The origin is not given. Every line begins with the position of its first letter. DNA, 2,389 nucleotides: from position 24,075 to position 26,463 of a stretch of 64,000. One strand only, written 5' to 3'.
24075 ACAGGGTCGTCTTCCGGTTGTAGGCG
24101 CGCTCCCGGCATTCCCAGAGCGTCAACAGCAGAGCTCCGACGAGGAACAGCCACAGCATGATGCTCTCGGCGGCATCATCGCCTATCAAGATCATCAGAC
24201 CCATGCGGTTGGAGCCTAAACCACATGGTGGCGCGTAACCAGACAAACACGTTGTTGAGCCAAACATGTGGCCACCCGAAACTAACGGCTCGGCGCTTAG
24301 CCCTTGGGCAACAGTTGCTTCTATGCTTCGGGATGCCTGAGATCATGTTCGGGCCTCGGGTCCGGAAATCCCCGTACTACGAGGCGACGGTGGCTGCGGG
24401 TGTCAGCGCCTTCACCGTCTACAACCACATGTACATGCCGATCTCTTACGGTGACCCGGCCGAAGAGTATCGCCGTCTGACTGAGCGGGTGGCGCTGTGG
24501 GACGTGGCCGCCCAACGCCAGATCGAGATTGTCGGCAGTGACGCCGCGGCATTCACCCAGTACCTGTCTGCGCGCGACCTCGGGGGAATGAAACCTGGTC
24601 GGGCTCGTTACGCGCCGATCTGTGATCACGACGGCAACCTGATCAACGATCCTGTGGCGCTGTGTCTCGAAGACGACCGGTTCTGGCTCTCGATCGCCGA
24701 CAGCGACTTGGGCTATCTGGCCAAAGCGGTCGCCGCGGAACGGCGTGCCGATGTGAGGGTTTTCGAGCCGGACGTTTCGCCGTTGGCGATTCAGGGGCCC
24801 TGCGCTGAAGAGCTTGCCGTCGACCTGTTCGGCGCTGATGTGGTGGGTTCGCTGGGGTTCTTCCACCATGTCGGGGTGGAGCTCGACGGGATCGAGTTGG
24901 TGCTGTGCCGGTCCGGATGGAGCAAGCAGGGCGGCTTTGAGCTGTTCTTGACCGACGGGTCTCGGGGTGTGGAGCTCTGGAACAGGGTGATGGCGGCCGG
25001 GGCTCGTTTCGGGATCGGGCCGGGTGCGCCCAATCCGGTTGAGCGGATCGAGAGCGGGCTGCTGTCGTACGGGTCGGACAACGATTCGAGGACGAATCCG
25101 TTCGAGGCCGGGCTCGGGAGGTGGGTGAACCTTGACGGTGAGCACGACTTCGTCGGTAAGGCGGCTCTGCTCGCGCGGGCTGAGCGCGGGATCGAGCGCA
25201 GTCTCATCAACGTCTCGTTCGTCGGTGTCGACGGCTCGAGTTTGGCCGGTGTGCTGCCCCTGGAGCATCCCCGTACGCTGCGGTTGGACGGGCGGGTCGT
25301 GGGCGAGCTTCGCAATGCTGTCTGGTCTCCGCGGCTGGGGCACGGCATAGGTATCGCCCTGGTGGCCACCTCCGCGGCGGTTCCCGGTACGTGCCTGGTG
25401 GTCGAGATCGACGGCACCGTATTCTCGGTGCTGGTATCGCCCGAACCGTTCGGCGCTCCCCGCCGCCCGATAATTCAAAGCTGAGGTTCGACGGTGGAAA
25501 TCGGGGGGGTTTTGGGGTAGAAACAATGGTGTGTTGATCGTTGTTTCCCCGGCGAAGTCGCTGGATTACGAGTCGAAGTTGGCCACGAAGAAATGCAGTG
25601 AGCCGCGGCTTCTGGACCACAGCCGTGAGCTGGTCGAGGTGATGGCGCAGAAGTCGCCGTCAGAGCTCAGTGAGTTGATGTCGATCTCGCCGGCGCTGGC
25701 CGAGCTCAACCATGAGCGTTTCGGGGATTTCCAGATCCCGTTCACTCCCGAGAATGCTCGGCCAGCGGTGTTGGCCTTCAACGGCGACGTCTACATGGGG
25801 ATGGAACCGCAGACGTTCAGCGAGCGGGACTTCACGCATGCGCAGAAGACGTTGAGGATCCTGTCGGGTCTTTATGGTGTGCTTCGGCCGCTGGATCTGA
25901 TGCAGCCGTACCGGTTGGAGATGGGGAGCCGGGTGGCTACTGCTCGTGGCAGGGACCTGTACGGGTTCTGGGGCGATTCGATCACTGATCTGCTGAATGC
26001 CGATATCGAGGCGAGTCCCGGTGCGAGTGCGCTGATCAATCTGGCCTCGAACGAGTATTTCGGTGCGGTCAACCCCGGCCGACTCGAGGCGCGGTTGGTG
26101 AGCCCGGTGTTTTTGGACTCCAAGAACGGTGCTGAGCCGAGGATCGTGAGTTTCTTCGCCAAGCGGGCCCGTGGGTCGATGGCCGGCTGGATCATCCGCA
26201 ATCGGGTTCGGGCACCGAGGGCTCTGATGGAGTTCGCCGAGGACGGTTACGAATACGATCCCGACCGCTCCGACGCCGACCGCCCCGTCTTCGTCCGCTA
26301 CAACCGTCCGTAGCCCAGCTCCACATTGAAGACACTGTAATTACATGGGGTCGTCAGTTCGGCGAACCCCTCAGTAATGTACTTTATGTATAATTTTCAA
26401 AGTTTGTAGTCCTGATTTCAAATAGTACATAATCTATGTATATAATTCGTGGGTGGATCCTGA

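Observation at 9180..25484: Compact TMA -> TMAO -> DMA -> MMA -> N-methylglutamate catabolic island in an actinobacterial-type genome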

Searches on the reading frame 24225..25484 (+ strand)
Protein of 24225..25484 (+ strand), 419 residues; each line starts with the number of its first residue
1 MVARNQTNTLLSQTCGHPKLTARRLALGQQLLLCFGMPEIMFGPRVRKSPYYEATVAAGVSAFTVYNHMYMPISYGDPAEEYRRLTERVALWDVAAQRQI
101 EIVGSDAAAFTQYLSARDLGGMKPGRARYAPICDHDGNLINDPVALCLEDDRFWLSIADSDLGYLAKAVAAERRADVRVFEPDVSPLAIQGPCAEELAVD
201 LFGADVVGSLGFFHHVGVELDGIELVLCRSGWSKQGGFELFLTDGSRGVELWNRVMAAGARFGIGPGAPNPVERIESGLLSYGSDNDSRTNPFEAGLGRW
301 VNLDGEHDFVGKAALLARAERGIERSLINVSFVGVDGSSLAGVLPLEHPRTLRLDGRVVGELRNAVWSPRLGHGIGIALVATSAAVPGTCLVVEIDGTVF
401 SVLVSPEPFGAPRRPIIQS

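Call 6: search_protein_families(library=pfam, proteins=[window:24225-25484:+])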
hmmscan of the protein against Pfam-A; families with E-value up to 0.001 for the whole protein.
window:24225-25484:+ (419 aa): 2 families
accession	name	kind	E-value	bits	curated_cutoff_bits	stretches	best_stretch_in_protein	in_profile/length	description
PF01571.26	GCV_T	-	3.1e-41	141.7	25.6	1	62-299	11-254/255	Aminomethyltransferase folate-binding domain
PF08669.17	GCV_T_C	-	1.8e-11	44.2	25.9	1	347-409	16-78/80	Glycine cleavage T-protein C-terminal barrel domain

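Call 28: search_solved_structures(query=window:24225-25484:+, max_evalue=0.00001)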
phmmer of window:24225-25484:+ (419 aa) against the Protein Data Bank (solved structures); distinct sequences matched with E-value up to 0.00001: 18.
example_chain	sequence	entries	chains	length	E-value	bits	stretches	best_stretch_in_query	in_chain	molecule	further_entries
3tfh_A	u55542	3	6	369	1.8e-83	284.1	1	43-386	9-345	GcvT-like Aminomethyltransferase protein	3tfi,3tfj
1yx2_A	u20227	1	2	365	2.9e-37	131.9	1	67-409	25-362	Aminomethyltransferase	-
1v5v_A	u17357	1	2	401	1.7e-34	122.8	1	70-414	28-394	aminomethyltransferase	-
1woo_A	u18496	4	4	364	9.2e-34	120.4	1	47-413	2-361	Aminomethyltransferase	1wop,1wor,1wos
9q5a_A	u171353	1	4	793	1.1e-31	113.5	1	48-397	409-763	Trimethylamine N-oxide Demethylase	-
9q59_A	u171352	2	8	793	1.1e-31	113.5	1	48-397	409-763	trimethylamine N-oxide demethylase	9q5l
1vlo_A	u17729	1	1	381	7.9e-27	97.5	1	47-383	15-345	Aminomethyltransferase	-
3a8i_A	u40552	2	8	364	9.5e-27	97.3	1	47-383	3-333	Aminomethyltransferase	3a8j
3a8k_A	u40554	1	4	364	4.6e-26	95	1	47-383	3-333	Aminomethyltransferase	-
1vrq_A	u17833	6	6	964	6.9e-22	81.2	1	81-406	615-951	Sarcosine oxidase alpha subunit | Subunit alpha of sarcosine oxidase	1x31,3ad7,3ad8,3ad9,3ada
1pj5_A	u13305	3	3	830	1.2e-21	80.4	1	80-339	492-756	N,N-dimethylglycine oxidase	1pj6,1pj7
3gsi_A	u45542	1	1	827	1.3e-20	77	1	80-339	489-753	N,N-dimethylglycine oxidase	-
2gag_A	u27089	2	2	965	9.7e-20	74.2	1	81-406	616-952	heterotetrameric sarcosine oxidase alpha-subunit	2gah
1wsr_A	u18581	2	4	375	2.1e-17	66.5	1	46-409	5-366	Aminomethyltransferase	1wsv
5l46_A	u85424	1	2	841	8.6e-14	54.6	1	72-409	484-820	Dimethylglycine dehydrogenase, mitochondrial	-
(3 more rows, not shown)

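Call 29: search_protein_families(library=ncbifam, proteins=[window:24225-25484:+], max_evalue=0.001)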
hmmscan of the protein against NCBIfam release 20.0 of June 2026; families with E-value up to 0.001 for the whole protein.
window:24225-25484:+ (419 aa): 7 families
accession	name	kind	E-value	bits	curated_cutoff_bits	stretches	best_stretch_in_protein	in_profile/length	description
NF009133.0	PRK12486.1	equivalog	6.6e-110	367.5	410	1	38-404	4-363/369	dimethylsulfoniopropionate demethylase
NF001567.0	PRK00389.1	subfamily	1.3e-47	162.6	300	1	47-409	4-352/359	glycine cleavage system aminomethyltransferase GcvT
NF053776.1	TmaoDeMthMsil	equivalog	1.3e-42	146.3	1100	1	47-397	386-739/763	trimethylamine N-oxide demethylase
TIGR00528.1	gcvT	equivalog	8.6e-39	133.5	235.85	1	47-409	2-359/362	glycine cleavage system aminomethyltransferase GcvT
NF010093.0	PRK13579.1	equivalog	4.1e-31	108.1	459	1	56-411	19-365/371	glycine cleavage system aminomethyltransferase GcvT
TIGR01372.1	soxA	subfamily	2.6e-28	98.3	1164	1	80-406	648-983/996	sarcosine oxidase subunit alpha family protein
NF047633.1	SyrngDmethDesA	equivalog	1.3e-09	37.1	800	1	98-264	57-232/453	syringate O-demethylase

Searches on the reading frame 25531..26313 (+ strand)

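Call 6: search_protein_families(library=pfam, proteins=[window:25531-26313:+])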
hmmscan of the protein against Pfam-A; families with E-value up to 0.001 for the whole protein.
window:25531-26313:+ (260 aa): 2 families
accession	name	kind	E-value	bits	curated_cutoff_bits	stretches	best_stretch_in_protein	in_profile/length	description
PF03883.20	H2O2_YaaD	-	2e-82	276.7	29.6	1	1-245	1-235/236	Peroxide stress protein YaaA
PF21818.3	DUF6884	-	0.00056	20.5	30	1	104-181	36-107/135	Family of unknown function (DUF6884)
